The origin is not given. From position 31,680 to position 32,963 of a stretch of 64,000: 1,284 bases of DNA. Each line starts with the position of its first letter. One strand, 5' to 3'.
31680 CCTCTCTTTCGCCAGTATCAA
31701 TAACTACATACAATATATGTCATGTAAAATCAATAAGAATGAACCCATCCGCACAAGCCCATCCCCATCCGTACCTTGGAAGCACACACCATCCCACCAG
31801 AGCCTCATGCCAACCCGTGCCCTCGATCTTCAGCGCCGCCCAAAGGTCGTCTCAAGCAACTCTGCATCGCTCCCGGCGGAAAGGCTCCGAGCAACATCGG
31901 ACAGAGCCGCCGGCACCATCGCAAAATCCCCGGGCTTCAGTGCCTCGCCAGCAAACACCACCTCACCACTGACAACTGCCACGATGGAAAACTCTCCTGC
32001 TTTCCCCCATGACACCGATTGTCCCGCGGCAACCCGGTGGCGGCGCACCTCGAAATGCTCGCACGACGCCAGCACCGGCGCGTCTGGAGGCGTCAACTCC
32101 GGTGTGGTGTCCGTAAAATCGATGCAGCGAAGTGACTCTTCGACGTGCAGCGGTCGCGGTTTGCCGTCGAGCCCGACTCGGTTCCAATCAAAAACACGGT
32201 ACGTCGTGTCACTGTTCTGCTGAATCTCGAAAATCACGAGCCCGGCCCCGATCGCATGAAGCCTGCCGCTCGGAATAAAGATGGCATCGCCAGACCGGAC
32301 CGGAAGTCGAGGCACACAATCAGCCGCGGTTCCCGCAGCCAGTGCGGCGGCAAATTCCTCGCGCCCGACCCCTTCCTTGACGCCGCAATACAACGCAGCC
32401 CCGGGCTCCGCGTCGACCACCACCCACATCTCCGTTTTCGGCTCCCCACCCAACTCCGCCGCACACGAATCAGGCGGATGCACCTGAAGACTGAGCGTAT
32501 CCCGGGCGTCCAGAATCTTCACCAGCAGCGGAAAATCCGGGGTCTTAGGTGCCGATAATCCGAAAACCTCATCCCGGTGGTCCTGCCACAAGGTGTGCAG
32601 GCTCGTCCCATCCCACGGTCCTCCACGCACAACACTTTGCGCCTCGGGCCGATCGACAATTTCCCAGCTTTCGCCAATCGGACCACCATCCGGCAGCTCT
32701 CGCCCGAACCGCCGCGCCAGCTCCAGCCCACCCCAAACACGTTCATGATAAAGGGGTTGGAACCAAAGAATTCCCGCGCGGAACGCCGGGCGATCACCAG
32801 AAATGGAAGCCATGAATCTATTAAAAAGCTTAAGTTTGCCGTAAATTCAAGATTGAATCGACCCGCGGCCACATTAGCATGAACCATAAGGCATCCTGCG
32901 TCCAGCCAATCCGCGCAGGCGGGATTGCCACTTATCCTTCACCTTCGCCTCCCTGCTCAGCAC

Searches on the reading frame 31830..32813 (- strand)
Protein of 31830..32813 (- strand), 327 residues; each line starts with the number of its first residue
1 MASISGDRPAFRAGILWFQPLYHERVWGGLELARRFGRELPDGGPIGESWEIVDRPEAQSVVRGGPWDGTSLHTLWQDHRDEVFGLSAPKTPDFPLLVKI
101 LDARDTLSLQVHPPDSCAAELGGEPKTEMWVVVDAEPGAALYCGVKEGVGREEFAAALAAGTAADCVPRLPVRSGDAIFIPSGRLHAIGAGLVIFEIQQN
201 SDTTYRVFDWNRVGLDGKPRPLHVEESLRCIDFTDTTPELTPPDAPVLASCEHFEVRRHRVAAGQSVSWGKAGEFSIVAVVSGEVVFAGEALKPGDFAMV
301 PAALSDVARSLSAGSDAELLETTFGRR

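Call 78: search_protein_families(library=pfam, proteins=[window:31830-32813:-], max_evalue=0.001)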
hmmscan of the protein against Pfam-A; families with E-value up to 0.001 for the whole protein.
window:31830-32813:- (327 aa): 2 families
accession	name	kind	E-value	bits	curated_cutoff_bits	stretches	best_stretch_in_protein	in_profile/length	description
PF20511.4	PMI_typeI_cat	-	9e-12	45.8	22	1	18-119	4-108/143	Phosphomannose isomerase type I, catalytic domain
PF21621.3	MPI_cupin_dom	-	0.0001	22.7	27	0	250-307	7-66/79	Mannose-6-phosphate isomerase, cupin domain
